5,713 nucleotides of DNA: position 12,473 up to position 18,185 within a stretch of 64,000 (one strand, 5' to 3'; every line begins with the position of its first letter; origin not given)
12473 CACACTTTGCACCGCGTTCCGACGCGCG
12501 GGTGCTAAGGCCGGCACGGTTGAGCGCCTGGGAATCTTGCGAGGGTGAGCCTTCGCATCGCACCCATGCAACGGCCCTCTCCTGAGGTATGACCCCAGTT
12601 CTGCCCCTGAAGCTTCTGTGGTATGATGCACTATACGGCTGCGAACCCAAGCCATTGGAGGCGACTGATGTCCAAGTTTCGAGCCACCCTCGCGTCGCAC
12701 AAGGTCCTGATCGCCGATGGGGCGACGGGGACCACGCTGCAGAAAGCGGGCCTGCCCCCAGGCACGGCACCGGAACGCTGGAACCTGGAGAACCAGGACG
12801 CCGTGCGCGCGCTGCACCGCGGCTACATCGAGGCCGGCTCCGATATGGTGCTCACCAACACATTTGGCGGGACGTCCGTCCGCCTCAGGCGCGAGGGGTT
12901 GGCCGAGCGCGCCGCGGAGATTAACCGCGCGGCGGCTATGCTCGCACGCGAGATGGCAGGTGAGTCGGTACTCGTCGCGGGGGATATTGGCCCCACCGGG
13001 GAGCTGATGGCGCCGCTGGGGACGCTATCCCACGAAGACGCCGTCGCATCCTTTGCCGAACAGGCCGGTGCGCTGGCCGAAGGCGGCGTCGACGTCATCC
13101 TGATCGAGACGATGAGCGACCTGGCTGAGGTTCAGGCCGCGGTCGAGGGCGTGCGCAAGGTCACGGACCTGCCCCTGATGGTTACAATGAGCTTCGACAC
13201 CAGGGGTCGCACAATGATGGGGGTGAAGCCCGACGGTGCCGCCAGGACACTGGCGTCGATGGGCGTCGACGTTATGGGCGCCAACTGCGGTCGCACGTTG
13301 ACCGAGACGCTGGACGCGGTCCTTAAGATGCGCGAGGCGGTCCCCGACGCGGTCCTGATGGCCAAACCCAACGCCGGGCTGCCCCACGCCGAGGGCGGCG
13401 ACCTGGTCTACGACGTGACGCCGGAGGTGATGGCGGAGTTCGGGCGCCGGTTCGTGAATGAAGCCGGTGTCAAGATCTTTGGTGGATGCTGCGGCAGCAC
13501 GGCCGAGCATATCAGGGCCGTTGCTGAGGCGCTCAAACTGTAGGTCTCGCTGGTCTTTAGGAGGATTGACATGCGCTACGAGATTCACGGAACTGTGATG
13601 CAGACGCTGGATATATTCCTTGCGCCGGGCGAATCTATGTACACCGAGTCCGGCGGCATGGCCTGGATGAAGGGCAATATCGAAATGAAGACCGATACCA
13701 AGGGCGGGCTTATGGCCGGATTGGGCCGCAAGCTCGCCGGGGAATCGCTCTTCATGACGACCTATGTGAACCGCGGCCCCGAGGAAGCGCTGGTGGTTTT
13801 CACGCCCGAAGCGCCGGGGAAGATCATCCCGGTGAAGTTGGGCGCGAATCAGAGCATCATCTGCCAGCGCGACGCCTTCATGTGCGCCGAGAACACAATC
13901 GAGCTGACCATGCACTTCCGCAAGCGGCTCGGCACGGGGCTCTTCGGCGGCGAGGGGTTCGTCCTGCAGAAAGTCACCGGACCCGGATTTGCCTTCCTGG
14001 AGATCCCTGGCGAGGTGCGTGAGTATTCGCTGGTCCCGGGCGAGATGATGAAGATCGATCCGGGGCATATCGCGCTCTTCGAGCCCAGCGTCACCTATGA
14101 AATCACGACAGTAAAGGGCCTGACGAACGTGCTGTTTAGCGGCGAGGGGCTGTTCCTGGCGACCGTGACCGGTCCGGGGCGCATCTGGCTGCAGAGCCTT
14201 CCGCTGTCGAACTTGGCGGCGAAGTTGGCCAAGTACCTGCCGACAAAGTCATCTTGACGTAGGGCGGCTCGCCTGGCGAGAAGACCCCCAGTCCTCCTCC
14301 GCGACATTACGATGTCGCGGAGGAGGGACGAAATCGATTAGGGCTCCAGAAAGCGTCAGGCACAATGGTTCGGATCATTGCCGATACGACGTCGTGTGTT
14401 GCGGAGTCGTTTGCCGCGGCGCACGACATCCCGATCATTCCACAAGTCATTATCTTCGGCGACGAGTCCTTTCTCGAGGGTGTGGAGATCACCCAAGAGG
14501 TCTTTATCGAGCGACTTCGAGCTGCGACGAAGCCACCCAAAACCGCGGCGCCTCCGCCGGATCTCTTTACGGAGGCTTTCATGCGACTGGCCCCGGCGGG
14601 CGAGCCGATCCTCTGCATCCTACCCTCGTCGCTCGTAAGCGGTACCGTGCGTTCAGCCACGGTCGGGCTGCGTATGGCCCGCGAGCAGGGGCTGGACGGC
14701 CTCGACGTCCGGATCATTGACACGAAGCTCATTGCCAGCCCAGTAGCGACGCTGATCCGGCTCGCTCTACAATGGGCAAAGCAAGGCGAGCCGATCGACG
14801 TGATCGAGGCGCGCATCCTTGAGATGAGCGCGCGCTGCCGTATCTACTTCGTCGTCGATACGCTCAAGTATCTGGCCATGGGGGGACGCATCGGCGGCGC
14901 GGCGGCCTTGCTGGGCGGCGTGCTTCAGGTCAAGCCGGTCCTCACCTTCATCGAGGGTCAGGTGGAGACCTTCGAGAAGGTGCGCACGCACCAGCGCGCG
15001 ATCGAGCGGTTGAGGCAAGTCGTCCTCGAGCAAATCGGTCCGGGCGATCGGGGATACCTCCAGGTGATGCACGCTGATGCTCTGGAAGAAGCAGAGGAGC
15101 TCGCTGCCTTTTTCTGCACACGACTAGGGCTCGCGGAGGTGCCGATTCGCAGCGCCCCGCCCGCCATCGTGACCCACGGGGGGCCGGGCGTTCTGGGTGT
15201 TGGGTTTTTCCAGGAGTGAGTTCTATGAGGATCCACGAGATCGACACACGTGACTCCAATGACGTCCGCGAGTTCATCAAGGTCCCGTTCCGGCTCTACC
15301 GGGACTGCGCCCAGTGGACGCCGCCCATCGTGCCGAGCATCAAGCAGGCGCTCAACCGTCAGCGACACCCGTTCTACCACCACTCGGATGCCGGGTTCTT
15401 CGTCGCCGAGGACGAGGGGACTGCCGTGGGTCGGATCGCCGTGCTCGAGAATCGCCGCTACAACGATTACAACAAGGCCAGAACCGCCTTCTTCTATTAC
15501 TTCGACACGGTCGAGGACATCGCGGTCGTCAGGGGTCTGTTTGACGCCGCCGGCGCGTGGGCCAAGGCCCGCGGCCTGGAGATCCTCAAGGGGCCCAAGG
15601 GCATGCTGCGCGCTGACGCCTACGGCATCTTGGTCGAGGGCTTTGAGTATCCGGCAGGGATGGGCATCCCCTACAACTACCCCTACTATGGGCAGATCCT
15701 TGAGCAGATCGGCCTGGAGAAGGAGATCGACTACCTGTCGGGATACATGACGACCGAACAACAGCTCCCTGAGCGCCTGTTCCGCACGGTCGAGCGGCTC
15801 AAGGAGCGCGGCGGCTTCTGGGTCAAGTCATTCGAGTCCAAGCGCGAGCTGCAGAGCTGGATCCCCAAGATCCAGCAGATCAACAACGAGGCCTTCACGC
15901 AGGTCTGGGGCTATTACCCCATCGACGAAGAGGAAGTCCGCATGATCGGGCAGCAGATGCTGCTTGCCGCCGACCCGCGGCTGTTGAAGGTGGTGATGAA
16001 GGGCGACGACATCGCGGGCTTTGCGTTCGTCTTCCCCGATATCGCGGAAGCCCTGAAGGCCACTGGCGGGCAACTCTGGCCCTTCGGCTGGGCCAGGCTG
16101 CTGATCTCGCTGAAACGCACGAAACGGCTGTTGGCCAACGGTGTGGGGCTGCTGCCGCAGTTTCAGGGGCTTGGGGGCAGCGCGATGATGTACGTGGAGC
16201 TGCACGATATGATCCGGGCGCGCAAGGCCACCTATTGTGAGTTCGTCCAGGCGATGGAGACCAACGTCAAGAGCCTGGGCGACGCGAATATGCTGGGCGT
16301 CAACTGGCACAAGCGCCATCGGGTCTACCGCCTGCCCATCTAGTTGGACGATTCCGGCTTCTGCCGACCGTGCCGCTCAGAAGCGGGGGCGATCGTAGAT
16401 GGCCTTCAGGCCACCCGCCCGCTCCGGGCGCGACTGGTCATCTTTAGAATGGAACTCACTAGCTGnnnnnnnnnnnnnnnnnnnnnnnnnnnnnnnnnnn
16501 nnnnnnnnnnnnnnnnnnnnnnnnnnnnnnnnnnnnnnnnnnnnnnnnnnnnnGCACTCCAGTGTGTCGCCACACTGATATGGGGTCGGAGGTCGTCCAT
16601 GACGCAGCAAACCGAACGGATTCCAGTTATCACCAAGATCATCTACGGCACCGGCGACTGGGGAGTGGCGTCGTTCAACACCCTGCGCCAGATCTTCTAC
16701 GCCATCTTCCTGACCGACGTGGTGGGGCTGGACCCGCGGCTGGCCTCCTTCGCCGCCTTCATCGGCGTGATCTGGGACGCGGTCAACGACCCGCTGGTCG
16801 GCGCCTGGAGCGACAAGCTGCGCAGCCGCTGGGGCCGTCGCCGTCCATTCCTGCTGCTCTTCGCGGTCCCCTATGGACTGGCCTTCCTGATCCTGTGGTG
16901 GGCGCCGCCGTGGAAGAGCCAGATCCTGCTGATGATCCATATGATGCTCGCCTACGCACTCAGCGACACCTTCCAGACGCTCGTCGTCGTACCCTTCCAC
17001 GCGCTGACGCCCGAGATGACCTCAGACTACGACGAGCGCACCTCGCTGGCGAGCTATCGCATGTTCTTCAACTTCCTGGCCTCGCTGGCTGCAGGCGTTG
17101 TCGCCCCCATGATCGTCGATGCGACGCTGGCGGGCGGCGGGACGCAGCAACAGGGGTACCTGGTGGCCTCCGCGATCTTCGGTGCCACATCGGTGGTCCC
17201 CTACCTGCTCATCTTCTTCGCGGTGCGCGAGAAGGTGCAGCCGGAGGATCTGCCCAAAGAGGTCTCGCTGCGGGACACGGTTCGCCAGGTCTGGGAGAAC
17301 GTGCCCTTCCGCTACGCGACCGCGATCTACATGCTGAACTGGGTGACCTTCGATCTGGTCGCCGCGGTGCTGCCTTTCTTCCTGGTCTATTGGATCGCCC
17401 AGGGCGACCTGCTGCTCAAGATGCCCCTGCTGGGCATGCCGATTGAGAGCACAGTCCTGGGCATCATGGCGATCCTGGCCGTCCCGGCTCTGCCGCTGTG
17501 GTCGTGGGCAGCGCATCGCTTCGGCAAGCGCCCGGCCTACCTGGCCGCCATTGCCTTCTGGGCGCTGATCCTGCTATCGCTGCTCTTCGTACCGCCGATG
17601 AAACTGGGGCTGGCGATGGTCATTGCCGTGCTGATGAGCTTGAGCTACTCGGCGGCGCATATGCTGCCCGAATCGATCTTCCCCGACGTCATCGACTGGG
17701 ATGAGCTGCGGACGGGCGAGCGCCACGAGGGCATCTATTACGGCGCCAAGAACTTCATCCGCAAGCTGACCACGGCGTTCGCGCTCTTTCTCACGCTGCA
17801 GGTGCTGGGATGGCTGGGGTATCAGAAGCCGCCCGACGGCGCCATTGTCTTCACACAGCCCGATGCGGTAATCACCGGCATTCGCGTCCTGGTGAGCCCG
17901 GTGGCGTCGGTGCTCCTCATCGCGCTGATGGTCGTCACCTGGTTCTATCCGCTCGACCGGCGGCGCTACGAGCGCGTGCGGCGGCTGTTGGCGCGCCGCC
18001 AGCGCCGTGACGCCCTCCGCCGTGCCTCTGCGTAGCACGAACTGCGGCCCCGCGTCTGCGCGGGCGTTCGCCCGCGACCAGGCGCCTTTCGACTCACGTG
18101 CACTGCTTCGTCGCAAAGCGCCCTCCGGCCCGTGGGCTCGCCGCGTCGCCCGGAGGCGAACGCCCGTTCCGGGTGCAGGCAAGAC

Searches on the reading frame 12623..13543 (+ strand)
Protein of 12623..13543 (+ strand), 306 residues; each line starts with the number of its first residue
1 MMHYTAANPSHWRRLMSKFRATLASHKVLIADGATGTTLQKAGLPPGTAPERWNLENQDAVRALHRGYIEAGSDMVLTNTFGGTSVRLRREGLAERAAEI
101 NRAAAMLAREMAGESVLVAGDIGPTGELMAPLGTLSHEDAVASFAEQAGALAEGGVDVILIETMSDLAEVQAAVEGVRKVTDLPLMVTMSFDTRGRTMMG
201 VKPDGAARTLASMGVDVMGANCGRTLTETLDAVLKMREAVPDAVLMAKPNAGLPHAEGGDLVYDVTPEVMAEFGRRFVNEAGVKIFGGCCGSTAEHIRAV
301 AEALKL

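Call 11: search_protein_families(library=pfam, proteins=[window:12623-13543:+], max_evalue=0.0001)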
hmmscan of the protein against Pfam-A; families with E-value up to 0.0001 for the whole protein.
window:12623-13543:+ (306 aa): 1 family
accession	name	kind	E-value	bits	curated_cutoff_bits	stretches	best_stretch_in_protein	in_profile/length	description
PF02574.22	S-methyl_trans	-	4.1e-72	243.9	22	1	29-304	1-283/283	Homocysteine S-methyltransferase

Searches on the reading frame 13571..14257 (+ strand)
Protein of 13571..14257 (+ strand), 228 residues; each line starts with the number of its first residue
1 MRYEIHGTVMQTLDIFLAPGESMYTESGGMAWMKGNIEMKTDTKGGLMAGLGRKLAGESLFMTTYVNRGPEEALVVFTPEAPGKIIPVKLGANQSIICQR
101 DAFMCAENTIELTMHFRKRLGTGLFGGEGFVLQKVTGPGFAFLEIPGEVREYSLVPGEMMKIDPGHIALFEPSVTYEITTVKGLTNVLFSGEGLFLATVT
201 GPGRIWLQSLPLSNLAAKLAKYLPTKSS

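Call 11: search_protein_families(library=pfam, proteins=[window:13571-14257:+], max_evalue=0.0001)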
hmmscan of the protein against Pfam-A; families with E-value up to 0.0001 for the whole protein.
window:13571-14257:+ (228 aa): 1 family
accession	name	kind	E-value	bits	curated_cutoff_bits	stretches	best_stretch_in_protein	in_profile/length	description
PF01987.23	AIM24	-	7.1e-71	238.6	25.7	1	3-210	1-205/205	Mitochondrial biogenesis AIM24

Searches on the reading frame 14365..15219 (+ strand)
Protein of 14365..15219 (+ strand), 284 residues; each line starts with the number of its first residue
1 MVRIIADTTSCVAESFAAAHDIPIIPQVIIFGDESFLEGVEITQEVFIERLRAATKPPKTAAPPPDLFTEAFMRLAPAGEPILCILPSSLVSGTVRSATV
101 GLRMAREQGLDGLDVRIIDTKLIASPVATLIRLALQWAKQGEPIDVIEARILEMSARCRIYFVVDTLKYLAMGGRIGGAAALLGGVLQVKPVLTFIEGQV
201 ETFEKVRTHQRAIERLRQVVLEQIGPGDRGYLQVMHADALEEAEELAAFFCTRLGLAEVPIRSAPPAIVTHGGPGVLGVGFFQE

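Call 11: search_protein_families(library=pfam, proteins=[window:14365-15219:+], max_evalue=0.0001)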
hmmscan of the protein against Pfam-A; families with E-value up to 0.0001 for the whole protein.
window:14365-15219:+ (284 aa): 1 family
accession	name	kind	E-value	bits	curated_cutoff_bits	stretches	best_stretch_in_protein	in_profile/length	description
PF02645.21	DegV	-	5.2e-68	229.8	27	1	2-283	2-279/280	Uncharacterised protein, DegV family COG1307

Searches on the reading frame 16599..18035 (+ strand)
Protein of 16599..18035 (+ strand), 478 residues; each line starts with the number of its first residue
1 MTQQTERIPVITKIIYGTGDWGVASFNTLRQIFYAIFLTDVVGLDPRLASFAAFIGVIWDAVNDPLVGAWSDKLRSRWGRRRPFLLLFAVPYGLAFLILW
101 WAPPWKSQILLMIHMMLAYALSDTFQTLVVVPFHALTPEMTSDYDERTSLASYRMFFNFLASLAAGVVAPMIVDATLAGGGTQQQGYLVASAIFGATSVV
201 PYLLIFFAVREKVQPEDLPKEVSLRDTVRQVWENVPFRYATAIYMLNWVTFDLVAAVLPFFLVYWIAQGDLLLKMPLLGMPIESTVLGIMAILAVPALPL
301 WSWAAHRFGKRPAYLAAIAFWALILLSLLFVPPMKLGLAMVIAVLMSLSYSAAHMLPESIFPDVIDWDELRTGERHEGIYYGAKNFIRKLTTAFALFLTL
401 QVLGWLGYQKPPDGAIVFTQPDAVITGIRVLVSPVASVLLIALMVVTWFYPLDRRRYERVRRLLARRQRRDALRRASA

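Call 11: search_protein_families(library=pfam, proteins=[window:16599-18035:+], max_evalue=0.0001)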
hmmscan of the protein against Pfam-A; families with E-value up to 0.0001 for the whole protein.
window:16599-18035:+ (478 aa): 2 families
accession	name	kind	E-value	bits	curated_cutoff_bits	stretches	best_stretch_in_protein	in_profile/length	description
PF13347.12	MFS_2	-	3e-88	296.7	27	1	15-454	1-427/427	MFS/sugar transport protein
PF07690.21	MFS_1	-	2.6e-18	66.5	33.4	1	33-388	18-339/347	Major Facilitator Superfamily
